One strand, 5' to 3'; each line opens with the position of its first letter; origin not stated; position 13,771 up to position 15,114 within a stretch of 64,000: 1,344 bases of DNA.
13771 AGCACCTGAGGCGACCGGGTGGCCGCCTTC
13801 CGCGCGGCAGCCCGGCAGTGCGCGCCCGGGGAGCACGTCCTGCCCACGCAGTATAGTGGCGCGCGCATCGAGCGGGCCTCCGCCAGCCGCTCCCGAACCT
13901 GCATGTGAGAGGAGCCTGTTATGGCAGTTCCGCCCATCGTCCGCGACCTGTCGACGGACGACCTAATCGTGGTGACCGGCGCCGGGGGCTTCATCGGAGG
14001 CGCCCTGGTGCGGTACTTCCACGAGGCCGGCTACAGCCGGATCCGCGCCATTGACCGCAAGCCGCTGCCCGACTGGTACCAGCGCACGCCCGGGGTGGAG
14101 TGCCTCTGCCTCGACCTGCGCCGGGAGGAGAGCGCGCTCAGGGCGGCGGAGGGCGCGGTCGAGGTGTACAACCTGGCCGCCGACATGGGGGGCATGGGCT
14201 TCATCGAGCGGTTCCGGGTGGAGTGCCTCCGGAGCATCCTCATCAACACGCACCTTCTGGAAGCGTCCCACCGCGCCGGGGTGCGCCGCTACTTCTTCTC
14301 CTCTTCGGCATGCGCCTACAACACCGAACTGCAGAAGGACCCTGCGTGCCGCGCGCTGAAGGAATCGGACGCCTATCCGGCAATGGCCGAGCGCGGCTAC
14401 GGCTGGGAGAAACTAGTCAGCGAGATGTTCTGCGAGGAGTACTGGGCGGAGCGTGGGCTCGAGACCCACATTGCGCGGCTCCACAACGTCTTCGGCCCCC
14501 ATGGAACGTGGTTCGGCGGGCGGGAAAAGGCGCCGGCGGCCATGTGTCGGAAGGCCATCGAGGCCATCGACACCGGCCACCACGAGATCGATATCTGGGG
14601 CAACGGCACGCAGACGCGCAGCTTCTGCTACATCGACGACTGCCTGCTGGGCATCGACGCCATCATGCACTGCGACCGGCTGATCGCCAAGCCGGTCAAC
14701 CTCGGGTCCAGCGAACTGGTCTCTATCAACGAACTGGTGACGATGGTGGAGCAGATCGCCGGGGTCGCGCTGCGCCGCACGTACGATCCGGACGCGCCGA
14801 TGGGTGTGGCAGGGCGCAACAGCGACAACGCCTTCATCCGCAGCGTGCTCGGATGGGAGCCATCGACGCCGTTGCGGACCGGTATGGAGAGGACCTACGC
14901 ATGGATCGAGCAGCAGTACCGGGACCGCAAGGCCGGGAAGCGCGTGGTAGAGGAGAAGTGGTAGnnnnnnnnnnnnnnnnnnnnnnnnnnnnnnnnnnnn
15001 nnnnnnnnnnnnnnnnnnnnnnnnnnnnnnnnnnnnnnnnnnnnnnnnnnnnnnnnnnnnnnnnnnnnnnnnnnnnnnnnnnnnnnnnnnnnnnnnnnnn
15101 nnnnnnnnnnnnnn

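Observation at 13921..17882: GME, GHMP-kinase-like, tandem cytidylyltransferase, PMI operon wedged between a GH95 and a PPi-PFK: possible L-galactose-type nucleotide-sugar or Leloir-like salvage route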

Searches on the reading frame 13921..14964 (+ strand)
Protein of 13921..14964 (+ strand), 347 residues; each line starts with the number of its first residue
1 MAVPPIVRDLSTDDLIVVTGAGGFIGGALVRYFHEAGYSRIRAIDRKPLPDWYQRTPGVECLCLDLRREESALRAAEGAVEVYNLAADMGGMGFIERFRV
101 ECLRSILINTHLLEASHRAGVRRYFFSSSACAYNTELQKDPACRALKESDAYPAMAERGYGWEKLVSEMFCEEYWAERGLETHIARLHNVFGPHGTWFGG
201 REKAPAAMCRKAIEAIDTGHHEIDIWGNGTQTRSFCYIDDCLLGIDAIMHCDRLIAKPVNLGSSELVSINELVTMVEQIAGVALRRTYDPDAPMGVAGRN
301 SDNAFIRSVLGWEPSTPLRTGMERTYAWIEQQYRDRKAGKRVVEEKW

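Call 3: search_protein_families(library=pfam, proteins=[window:13921-14964:+], max_evalue=0.01)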
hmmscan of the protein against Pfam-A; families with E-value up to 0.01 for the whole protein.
window:13921-14964:+ (347 aa): 6 families
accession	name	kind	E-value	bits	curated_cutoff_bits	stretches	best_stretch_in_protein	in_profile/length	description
PF01370.27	Epimerase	-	3.1e-36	125.4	20.9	1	16-251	1-227/240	NAD dependent epimerase/dehydratase family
PF16363.11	GDP_Man_Dehyd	-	9.1e-17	61.9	27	1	18-324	2-331/332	GDP-mannose 4,6 dehydratase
PF01073.25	3Beta_HSD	-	7.5e-09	35.4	22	1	17-170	1-156/280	3-beta hydroxysteroid dehydrogenase/isomerase family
PF05368.20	NmrA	-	1.6e-08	35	27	1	13-136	2-114/298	NmrA-like family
PF13460.12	NAD_binding_10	-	7.6e-06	26.3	27.2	1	20-136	1-105/184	NAD(P)H-binding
PF07993.18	NAD_binding_4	-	0.0011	18.6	20.1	0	123-192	131-209/258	Male sterility protein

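Call 4: search_protein_families(library=ncbifam, proteins=[window:13921-14964:+], max_evalue=0.01)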
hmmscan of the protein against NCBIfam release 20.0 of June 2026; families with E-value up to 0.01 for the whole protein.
window:13921-14964:+ (347 aa): 20 families
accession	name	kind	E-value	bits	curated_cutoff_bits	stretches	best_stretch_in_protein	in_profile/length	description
NF047922.1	GDPFucSynFcl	equivalog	2e-29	103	500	1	16-331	5-303/308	GDP-L-fucose synthase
TIGR01179.1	galE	equivalog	1.2e-18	67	262.3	1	110-332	102-328/332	UDP-glucose 4-epimerase GalE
TIGR04180.1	EDH_00030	hypoth_equivalog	1.9e-16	60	475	1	16-313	1-293/297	NAD-dependent 4,6-dehydratase LegB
TIGR01181.1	dTDP_gluc_dehyt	equivalog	6.8e-13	48.4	365.1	1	112-332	107-314/321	dTDP-glucose 4,6-dehydratase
TIGR03466.1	HpnA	hypoth_equivalog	4.9e-11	42.1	367.65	1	16-145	3-129/327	hopanoid-associated sugar epimerase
TIGR02197.1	heptose_epim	equivalog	9e-10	38.2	274.6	2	110-280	96-260/316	ADP-glyceromanno-heptose 6-epimerase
NF042422.1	oxyalk_red_OleD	equivalog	2.7e-08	33.5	580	1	16-131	3-112/329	2-alkyl-3-oxoalkanoate reductase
TIGR01777.1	yfcH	hypoth_equivalog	1.2e-06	28.4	207.35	1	16-277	1-238/292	TIGR01777 family oxidoreductase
NF052578.1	StrlDmthSdmBMthl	equivalog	1.7e-06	28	600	1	17-193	4-172/328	sterol demethylase protein SdmB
NF042423.1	oxyalk_red_Shew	equivalog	1e-05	24.8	580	1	15-195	10-179/331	2-alkyl-3-oxoalkanoate reductase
NF007582.0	PRK10217.1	equivalog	2.1e-05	23.8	698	0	160-328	160-330/355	dTDP-glucose 4,6-dehydratase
NF006118.0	PRK08264.1-4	subfamily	4.2e-05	23.2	279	1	13-83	5-77/244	SDR family oxidoreductase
NF041293.1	G6PDh_Azf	equivalog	0.00018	21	400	1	13-191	2-183/252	NAD-dependent glucose-6-phosphate dehydrogenase Azf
NF043036.1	ErythonDh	equivalog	0.00035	19.9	325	1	16-176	3-165/321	D-erythronate dehydrogenase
NF007490.0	PRK10084.1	subfamily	0.00041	19.4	649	0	160-329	167-334/361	dTDP-glucose 4,6-dehydratase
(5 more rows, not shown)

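Call 20: search_solved_structures(query=window:13921-14964:+, max_evalue=1e-10, show_alignments=1)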
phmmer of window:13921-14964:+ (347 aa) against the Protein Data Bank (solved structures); distinct sequences matched with E-value up to 1e-10: 28.
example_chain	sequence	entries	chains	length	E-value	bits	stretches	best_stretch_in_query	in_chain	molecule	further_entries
2c59_A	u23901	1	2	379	2e-75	257.6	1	16-338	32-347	GDP-MANNOSE-3', 5'-EPIMERASE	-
2c54_A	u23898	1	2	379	5.2e-75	256.2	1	16-338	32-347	GDP-MANNOSE-3', 5'-EPIMERASE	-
2c5a_A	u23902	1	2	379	7.1e-75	255.7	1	16-338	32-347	GDP-MANNOSE-3', 5'-EPIMERASE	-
2c5e_A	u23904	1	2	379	1.4e-74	254.8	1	16-338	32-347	GDP-MANNOSE-3', 5'-EPIMERASE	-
8sg0_A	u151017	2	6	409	3.5e-74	253.5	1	16-338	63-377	GDP-mannose 3,5-epimerase | GDP-mannose 3,5 epimerase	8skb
6kv9_A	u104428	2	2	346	2.7e-22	82.8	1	9-331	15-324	MoeE5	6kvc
7ll6_A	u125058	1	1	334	3.3e-22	82.5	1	84-331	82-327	GDP-L-fucose synthase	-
8du0_A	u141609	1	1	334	3.3e-22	82.5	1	84-331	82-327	GDP-L-fucose synthase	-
6wjb_A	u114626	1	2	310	7.3e-21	78.1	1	14-327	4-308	NAD-dependent epimerase/dehydratase family protein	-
1bsv_A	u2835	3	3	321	2e-20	76.6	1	73-334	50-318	PROTEIN (GDP-FUCOSE SYNTHETASE) | GDP-FUCOSE SYNTHETASE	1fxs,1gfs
6zl6_A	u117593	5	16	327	2.1e-20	76.5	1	16-338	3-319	Epimerase domain-containing protein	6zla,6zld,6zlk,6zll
1e6u_A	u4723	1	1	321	3.9e-20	75.7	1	73-334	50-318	GDP-FUCOSE SYNTHETASE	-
6wj9_A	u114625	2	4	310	4.2e-20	75.6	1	14-327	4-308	NAD-dependent epimerase/dehydratase family protein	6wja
1e7s_A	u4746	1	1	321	5.4e-20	75.2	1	73-334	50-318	GDP-FUCOSE SYNTHETASE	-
1bws_A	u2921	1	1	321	5.4e-20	75.2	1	73-334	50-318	PROTEIN (GDP-4-KETO-6-DEOXY-D-MANNOSE EPIMERASE/REDUCTASE)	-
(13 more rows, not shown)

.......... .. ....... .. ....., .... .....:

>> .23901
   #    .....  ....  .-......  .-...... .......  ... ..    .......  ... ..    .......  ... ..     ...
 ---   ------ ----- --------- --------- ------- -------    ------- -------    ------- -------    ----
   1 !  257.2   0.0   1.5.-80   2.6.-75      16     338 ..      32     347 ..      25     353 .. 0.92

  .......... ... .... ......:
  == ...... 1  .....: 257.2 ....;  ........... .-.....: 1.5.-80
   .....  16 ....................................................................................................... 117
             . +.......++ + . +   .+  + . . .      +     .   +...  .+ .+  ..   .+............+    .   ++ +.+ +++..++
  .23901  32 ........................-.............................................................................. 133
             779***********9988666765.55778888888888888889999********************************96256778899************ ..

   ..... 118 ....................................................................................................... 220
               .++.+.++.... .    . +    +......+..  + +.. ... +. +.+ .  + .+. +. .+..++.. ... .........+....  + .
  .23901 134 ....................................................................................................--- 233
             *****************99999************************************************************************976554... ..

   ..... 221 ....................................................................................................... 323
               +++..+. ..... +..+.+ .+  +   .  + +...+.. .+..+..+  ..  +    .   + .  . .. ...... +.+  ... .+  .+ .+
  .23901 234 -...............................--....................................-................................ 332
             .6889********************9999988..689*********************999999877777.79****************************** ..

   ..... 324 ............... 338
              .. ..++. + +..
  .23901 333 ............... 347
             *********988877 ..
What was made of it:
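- On GDP-mannose 3,5-epimerase (EC 5.1.3.18, extended SDR): The next family (MoeE5, GDP-fucose synthase) scores about 3e-22 (call 20). The alignment shows SSAC, YGWEK and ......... conserved at the corresponding columns (call 20).
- Closest known: Plant Smirnoff-Wheeler. Same: The GME is about 50% identical to the plant enzyme (call 20).
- Checked: Family assignments (calls 3, 4, 20):
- GME is a genuine orthologue with its catalytic residues intact (call 20).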
